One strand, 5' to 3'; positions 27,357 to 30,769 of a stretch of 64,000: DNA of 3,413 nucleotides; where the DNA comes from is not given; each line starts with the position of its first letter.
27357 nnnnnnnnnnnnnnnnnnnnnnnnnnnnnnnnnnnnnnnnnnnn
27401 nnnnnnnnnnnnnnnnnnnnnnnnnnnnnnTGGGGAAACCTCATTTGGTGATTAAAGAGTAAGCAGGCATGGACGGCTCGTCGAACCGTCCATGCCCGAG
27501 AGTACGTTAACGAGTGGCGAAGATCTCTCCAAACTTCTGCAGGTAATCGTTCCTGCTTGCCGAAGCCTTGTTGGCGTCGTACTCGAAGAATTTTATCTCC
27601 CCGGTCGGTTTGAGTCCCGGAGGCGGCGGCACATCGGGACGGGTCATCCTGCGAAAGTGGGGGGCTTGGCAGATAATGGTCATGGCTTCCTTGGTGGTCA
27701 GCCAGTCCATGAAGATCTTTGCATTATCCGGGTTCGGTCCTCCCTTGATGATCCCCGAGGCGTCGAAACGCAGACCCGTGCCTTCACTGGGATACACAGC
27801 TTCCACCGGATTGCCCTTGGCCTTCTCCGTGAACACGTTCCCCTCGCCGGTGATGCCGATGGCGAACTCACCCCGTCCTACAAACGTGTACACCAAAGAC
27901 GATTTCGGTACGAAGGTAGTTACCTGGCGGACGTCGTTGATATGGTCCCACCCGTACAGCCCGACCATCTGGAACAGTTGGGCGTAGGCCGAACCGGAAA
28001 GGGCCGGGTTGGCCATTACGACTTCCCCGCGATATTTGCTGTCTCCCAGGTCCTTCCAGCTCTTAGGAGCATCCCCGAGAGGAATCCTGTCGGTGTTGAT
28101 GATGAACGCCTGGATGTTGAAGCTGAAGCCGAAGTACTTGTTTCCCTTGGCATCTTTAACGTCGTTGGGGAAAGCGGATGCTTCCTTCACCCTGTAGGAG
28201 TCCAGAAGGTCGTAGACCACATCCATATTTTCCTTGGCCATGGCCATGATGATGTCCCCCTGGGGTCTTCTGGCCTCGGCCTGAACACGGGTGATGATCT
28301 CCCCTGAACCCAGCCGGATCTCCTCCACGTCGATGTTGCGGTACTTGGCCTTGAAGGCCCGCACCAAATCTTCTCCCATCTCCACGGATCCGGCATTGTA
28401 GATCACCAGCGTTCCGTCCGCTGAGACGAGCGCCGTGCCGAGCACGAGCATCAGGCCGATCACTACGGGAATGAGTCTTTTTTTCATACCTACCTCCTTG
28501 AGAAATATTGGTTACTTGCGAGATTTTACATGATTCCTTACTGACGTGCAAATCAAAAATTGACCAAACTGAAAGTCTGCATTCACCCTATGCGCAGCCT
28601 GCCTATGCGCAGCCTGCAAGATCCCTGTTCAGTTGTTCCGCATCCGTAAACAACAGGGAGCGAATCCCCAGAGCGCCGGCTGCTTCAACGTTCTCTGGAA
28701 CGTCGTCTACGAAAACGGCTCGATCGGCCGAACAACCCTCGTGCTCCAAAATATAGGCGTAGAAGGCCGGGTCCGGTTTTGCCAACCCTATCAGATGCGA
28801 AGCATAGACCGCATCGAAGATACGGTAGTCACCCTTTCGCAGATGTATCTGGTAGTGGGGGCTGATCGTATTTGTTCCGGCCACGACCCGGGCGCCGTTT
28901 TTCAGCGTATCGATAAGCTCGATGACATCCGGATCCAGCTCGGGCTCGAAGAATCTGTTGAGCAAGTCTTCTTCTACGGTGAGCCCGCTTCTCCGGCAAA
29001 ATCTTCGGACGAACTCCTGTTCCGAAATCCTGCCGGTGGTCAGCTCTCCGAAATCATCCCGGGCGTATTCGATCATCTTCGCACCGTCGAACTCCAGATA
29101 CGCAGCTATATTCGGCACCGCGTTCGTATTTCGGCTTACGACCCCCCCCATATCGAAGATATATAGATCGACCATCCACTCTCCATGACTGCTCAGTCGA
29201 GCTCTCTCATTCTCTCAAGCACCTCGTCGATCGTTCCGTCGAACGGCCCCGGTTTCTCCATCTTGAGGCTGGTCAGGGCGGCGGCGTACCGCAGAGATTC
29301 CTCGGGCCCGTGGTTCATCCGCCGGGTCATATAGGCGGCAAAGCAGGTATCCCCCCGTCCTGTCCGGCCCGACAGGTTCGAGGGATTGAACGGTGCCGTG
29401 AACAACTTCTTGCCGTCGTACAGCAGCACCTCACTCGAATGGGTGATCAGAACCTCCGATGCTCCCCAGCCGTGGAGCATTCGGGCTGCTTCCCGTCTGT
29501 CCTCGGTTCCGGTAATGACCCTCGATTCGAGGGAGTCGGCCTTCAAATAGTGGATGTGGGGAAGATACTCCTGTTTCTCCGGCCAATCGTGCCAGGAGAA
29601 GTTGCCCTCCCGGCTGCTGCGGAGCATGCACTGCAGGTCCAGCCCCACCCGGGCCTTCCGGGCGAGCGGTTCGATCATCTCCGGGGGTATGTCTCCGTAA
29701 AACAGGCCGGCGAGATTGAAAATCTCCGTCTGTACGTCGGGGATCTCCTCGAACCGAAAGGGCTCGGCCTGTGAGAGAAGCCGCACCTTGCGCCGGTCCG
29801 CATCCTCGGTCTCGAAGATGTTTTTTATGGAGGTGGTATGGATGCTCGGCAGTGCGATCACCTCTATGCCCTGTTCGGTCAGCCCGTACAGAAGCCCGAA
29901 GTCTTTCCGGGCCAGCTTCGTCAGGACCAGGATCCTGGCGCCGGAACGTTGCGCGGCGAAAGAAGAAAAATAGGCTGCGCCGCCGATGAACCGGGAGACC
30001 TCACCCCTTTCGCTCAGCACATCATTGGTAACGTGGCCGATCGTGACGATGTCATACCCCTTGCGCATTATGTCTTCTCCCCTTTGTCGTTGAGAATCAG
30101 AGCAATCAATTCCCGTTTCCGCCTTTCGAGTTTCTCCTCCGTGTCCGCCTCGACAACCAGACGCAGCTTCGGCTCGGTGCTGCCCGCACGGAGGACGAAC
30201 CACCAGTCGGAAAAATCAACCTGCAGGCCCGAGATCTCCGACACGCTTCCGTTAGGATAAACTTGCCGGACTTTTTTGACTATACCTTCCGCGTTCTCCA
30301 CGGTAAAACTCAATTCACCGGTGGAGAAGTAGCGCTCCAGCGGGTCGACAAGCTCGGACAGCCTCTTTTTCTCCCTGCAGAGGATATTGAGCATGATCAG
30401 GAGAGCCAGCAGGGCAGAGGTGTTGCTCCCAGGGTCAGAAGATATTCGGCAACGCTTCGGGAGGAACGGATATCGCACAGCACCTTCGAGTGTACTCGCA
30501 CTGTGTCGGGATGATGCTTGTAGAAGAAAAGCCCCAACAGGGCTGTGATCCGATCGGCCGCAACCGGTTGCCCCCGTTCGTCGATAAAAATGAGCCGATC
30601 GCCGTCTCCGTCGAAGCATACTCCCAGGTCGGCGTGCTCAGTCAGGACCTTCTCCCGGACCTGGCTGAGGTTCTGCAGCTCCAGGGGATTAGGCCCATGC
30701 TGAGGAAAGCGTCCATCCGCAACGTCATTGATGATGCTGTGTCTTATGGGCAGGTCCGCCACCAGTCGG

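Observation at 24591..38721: FbpABC/AfuABC-type importers embedded in sugar-kinase/phosphatase/isomerase genes: likely sugar-phosphate uptake, not iron (clusters A and B)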

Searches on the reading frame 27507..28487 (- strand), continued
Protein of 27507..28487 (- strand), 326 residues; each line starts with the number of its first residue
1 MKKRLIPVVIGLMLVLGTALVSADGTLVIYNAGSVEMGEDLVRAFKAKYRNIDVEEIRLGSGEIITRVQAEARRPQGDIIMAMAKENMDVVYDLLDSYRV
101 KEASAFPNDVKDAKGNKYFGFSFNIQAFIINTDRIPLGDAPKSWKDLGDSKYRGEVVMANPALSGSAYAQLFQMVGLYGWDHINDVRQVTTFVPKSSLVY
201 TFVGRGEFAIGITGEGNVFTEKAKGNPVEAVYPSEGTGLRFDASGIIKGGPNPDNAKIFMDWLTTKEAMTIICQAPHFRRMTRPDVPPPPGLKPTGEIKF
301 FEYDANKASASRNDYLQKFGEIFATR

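Call 80: search_protein_families(library=pfam, proteins=[L032:3992-5071:-, L032:5171-6775:+, L032:7527-9104:+, L032:9118-9951:+, L032:13970-14761:+, L032:14744-16000:-, L032:16023-17324:-, L031:8786-9847:-, L031:7212-8045:-, L031:15263-16360:+])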
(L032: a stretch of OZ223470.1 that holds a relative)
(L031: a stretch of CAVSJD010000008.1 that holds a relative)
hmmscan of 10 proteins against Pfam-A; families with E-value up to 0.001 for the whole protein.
L032:3992-5071:- (359 aa): 4 families
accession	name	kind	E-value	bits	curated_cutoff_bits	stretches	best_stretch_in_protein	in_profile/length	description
PF00535.33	Glycos_transf_2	-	1.5e-26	93.8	23.3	1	36-153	1-120/168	Glycosyl transferase family 2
PF10111.15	Glyco_tranf_2_2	-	8e-10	39.1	27.3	1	36-204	1-184/276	Glycosyltransferase like family 2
PF13506.12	Glyco_transf_21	-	4.7e-09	36.4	21.7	1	86-226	4-144/174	Glycosyl transferase family 21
PF13641.12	Glyco_tranf_2_3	-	3.8e-05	24.3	27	1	35-145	3-120/230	Glycosyltransferase like family 2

L032:5171-6775:+ (534 aa): 8 families
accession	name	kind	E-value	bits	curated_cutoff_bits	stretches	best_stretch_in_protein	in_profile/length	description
PF13450.12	NAD_binding_8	-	1e-12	48.6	21.9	1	7-69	1-66/68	NAD(P)-binding Rossmann-like domain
PF01593.30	Amino_oxidase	-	2.4e-12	47.3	19.8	1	12-286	1-261/443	Flavin containing amine oxidoreductase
PF01266.30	DAO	-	4.7e-11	43.2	27.9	1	5-38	2-35/353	FAD dependent oxidoreductase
PF07992.20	Pyr_redox_2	-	5.9e-06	26.3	26.1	1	3-38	143-178/291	Pyridine nucleotide-disulphide oxidoreductase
PF01946.23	Thi4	-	1.6e-05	24.7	26.2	1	2-39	17-55/235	Thi4 family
PF03486.20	HI0933_like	-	3.1e-05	24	50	1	4-38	2-36/244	HI0933-like protein Rossmann domain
PF00890.30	FAD_binding_2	-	4.1e-05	23.4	20.4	1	5-39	2-36/414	FAD binding domain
PF12831.13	FAD_oxidored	-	0.00015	21.7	27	1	5-41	2-38/416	FAD dependent oxidoreductase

L032:7527-9104:+ (525 aa): 2 families
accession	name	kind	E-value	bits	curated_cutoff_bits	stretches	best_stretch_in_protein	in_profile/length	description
PF02878.22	PGM_PMM_I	-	8.5e-21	74.5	22.5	1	11-124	3-117/138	Phosphoglucomutase/phosphomannomutase, alpha/beta/alpha domain I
PF02879.22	PGM_PMM_II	-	8.5e-15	55.6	29.3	1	173-267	9-103/103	Phosphoglucomutase/phosphomannomutase, alpha/beta/alpha domain II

L032:9118-9951:+ (277 aa): 0 families

L032:13970-14761:+ (263 aa): 8 families
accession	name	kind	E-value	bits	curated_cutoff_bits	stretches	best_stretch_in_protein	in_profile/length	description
PF00455.28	DeoRC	-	2.1e-52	177.7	31.8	1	78-235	2-160/160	DeoR C terminal sensor domain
PF08220.18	HTH_DeoR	-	1.9e-17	63.2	21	1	9-63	1-55/57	DeoR-like helix-turn-helix domain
PF08279.18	HTH_11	-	8.7e-10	38.8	25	1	9-56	1-49/55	HTH domain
PF01047.28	MarR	-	1.2e-05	25.5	24.6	1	13-56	8-51/59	MarR family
PF08280.17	HTH_Mga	-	2.9e-05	24.4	23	1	8-47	5-44/59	M protein trans-acting positive regulator (MGA) HTH domain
PF00392.27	GntR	-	3.9e-05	23.7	27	1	11-60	11-62/64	Bacterial regulatory proteins, gntR family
PF13412.12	HTH_24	-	0.00017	21.6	21.9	1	10-52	5-47/48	Winged helix-turn-helix DNA-binding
PF01022.26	HTH_5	-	0.00086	19.6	22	0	12-52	6-45/47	Bacterial regulatory protein, arsR family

L032:14744-16000:- (418 aa): 0 families

L032:16023-17324:- (433 aa): 1 family
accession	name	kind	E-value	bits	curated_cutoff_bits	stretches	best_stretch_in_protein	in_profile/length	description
PF06808.19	DctM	-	2.3e-110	369.7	23.8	1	12-422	1-413/413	Tripartite ATP-independent periplasmic transporter, DctM component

L031:8786-9847:- (353 aa): 2 families
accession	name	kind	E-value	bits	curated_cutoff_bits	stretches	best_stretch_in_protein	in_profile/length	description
PF21623.3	HK_sensor_dom_bact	-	1.4e-25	90.4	27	1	101-313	31-242/253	Bacterial histidine kinase, sensor domain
PF02743.24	dCache_1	-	6.5e-05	23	45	1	91-266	25-187/240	Cache domain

L031:7212-8045:- (277 aa): 1 family
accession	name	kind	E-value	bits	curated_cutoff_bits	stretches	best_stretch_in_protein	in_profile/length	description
PF00248.27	Aldo_ket_red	-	1.5e-58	198.7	24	1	19-263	3-291/291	Aldo/keto reductase family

L031:15263-16360:+ (365 aa): 2 families
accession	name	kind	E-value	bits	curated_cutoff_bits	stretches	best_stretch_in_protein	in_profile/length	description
PF00196.25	GerE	-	6.8e-13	48.5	23.5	1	306-358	3-55/57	Bacterial regulatory proteins, luxR family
PF08281.18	Sigma70_r4_2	-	9.4e-05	22.4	25.7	1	320-342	26-48/54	Sigma-70, region 4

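Call 89: predict_structure(alignment_id=A2)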
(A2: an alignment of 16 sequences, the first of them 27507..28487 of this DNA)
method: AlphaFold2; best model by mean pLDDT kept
length: 326 residues; sequences in the alignment: 16
mean_pLDDT: 39.0   pTM: 0.39
mean pLDDT of the five models: 39.0, 38.8, 38.1, 34.2, 33.6
residues with pLDDT >= 90: 0; 70-90: 17; 50-70: 52; < 50: 257
segments of 3 or more residues with pLDDT < 50: 17-24, 59-62, 68-134, 142-148, 154-257, 264-266, 272-326
pLDDT, mean of each block of 10 residues (from residue 1): 68 56 47 56 75 59 49 34 36 36 28 26 33 49 47 45 33 37 35 27 23 25 24 25 29 46 48 39 27 24 32 35 30
secondary structure, 60 per line:
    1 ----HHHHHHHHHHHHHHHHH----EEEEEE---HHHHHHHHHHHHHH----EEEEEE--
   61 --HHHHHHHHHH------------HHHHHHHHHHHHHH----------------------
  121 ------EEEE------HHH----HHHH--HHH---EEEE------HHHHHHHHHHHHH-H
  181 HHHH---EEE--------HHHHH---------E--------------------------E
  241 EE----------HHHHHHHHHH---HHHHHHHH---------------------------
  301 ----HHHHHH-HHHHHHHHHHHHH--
elements in order: H5-21 E26-31 H35-48 E53-58 H63-72 H85-98 E127-130 H144-147 E156-159 H166-178 H180-184 E188-190 H199-203 E240-242 H253-262 H266-273 H305-310 H312-324
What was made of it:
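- No ligand was measured, and no usable 3D model of SBP-A was obtained (pLDDT 39, call 89).
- Tried and rejected: AF2 model of SBP-A. The 16-sequence alignment gave pLDDT 39 (call 89), which is unusable, so no fold search or pocket geometry was possible.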

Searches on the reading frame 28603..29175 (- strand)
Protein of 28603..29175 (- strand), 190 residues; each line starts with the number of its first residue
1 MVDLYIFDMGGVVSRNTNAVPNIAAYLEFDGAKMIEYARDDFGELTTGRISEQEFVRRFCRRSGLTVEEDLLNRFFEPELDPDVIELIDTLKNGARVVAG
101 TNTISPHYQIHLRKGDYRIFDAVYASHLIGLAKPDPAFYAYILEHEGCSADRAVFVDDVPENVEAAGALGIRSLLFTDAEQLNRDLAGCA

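Call 3: search_protein_families(library=pfam, proteins=[window:28603-29175:-])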
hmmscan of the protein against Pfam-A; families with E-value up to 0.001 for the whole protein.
window:28603-29175:- (190 aa): 2 families
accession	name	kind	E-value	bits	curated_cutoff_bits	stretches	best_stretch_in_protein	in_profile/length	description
PF00702.32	Hydrolase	-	1.8e-14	55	26.4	1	2-170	1-191/191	haloacid dehalogenase-like hydrolase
PF13419.12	HAD_2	-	2.6e-09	37.9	23.8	1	79-174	79-176/178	Haloacid dehalogenase-like hydrolase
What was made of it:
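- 28603..29175 (-): HAD-IA phosphatase (190 aa), YihX/glucose-1-phosphatase-like. Pfam Hydrolase/HAD_2 (call 3).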

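Call 5: search_protein_families(library=ncbifam, proteins=[window:28603-29175:-], max_evalue=0.01)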
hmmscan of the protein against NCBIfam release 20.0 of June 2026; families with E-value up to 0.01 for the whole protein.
window:28603-29175:- (190 aa): 18 families
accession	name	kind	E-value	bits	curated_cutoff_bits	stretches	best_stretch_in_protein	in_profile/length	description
NF006991.0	PRK09456.1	equivalog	7.9e-21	74.7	295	1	4-182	2-190/199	glucose-1-phosphatase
TIGR02247.1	HAD-1A3-hyp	subfamily_domain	3.4e-17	62.9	125.4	1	6-188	6-207/211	epoxide hydrolase N-terminal domain-like phosphatase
TIGR01509.1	HAD-SF-IA-v3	subfamily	2.2e-11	44.2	29.4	1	117-174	97-152/154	HAD-IA family hydrolase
TIGR01428.1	HAD_type_II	equivalog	2.7e-09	37.3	125.4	1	7-174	13-188/197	haloacid dehalogenase type II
TIGR02254.1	YjjG_YfnB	equivalog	8.1e-08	32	159.9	1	78-181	96-201/223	YjjG family noncanonical pyrimidine nucleotidase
TIGR01993.1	Pyr-5-nucltdase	equivalog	2.9e-07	30.4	142.9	1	81-175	86-182/183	pyrimidine 5'-nucleotidase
TIGR02252.1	DREG-2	subfamily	5e-07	29.7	155.2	1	80-175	106-203/203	HAD hydrolase, REG-2-like, family IA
TIGR02253.1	CTE7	subfamily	6.7e-07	29.3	169.75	1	81-179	96-197/221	TIGR02253 family HAD-type hydrolase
NF006976.0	PRK09449.1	equivalog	4.6e-06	26.3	183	1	81-161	97-179/225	pyrimidine 5'-nucleotidase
NF011564.0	PRK14988.1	equivalog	9.3e-06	25.5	189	1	80-175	94-191/225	GMP/IMP nucleotidase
TIGR01549.1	HAD-SF-IA-v1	subfamily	1.6e-05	25.4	23.3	1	82-167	65-146/149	HAD-IA family hydrolase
NF009695.0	PRK13222.1-2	equivalog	0.00063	19.3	225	1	82-174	97-191/226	phosphoglycolate phosphatase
NF009698.0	PRK13223.1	equivalog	0.00073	18.8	466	1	121-176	145-200/272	phosphoglycolate phosphatase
NF052576.1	PymNtasePynAStpc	equivalog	0.00077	19.1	350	1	84-158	104-181/229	pyrimidine 5'-nucleotidase PynA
NF053830.1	RUBPPhHalo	equivalog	0.0011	18.6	330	1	82-182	106-209/234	ribulose-1,5-bisphosphate 5-phosphatase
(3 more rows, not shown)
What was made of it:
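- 28603..29175 (-): NCBIfam glucose-1-phosphatase at 74.7 bits, below the cutoff (call 5).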

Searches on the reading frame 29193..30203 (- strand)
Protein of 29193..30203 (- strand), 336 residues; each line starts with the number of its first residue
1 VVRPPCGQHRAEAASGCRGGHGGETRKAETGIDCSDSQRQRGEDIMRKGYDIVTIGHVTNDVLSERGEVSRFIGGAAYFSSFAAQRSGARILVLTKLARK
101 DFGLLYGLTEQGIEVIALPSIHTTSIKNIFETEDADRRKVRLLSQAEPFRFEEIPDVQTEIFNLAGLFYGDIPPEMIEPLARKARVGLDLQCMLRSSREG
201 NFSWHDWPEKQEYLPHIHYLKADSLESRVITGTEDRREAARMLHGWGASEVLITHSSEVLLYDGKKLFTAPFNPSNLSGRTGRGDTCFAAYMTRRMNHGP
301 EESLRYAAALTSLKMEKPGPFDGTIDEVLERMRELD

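Call 3: search_protein_families(library=pfam, proteins=[window:29193-30203:-])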
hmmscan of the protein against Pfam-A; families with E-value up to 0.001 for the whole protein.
window:29193-30203:- (336 aa): 1 family
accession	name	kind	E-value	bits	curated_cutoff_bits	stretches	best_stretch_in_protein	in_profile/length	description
PF00294.29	PfkB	-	2.8e-14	53.6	25.8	1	61-320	23-295/302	pfkB family carbohydrate kinase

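Call 5: search_protein_families(library=ncbifam, proteins=[window:29193-30203:-], max_evalue=0.01)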
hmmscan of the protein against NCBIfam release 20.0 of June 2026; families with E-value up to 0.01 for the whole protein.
window:29193-30203:- (336 aa): 7 families
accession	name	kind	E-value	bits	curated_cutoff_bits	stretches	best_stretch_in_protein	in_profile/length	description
NF049991.1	TagKinase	equivalog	1e-05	24.6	420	1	226-324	204-305/321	tagatose kinase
TIGR03168.1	1-PFK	subfamily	1.5e-05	24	216.4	1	228-327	193-294/305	hexose kinase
TIGR03828.1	pfkB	equivalog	1.7e-05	24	292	1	230-321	195-288/305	1-phosphofructokinase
NF041332.1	KDG_KDGal_kin_Halo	equivalog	2.9e-05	23.7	440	1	211-319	184-296/320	bifunctional 2-dehydro-3-deoxygluconokinase/2-dehydro-3-deoxygalactonokinase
TIGR04382.1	myo_inos_iolC_N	equivalog_domain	3.2e-05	23.3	300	0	51-122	3-84/309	5-dehydro-2-deoxygluconokinase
NF040938.1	KDG_KDGal_kin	equivalog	0.0019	17.4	400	1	217-315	184-284/305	bifunctional 2-dehydro-3-deoxygluconokinase/2-dehydro-3-deoxygalactonokinase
TIGR02152.1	D_ribokin_bact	equivalog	0.0026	17.1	299.65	1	210-319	169-285/298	ribokinase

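Call 25: search_solved_structures(query=window:29193-30203:-, max_evalue=0.01)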
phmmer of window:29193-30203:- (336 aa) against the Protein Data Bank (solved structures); distinct sequences matched with E-value up to 0.01: 5.
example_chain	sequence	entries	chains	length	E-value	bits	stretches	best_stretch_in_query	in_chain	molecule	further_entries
1vk4_A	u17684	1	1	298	9e-49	169.7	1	51-321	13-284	PfkB Carbohydrate kinase TM0415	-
5ysp_A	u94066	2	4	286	2e-48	168.6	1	53-321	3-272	TM0415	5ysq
7e4l_A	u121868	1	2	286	1e-47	166.3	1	53-321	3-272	PfkB domain-containing protein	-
3w4s_A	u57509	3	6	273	4.2e-12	49.2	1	53-330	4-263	Carbohydrate/pyrimidine kinase, PfkB family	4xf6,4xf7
6ilr_A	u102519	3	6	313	0.0042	19.6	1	206-321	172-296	Ribokinase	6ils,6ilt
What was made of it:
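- Tried and rejected: Dropped once the kinase proved to be TM0415-type (call 25).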

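Call 31: search_solved_structures(query=window:29193-30203:-, max_evalue=1e-20, show_alignments=1)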
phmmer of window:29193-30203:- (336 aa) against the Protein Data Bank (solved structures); distinct sequences matched with E-value up to 1e-20: 3.
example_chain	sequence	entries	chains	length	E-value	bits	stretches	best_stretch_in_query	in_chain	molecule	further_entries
1vk4_A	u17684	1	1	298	9e-49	169.7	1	51-321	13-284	PfkB Carbohydrate kinase TM0415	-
5ysp_A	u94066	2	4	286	2e-48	168.6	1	53-321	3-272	TM0415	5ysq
7e4l_A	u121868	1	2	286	1e-47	166.3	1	53-321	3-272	PfkB domain-containing protein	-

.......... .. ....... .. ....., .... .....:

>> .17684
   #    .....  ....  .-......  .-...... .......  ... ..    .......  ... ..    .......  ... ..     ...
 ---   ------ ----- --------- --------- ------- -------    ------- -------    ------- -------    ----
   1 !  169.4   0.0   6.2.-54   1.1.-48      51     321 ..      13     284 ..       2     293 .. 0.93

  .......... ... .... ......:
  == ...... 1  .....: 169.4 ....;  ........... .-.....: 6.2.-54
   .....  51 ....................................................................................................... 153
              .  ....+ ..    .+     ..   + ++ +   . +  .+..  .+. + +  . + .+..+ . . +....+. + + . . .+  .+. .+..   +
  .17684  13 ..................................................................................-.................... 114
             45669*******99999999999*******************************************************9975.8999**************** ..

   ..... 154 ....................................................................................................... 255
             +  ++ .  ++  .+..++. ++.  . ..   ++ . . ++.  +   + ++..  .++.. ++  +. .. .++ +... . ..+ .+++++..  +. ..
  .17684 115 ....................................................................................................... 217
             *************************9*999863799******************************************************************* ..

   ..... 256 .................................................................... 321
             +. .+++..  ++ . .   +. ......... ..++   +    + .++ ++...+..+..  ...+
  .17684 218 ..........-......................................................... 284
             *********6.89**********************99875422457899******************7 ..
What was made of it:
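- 29193..30068 (-): Predicted pyrophosphate-dependent ribokinase-family kinase, TM0415 type (PPiK1). PDB TM0415 9e-49 (calls 25, 31).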

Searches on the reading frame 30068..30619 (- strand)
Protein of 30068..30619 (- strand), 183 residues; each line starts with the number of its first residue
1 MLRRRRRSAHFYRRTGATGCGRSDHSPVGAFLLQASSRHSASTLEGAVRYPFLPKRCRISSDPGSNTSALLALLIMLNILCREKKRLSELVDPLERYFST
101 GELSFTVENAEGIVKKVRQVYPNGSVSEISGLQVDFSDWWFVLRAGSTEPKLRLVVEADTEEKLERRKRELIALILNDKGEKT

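Call 3: search_protein_families(library=pfam, proteins=[window:30068-30619:-])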
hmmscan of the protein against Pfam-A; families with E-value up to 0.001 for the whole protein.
window:30068-30619:- (183 aa): 1 family
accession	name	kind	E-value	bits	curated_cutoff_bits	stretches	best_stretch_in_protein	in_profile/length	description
PF00408.26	PGM_PMM_IV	-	9.6e-09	35.6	23.1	1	105-172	4-66/68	Phosphoglucomutase/phosphomannomutase, C-terminal domain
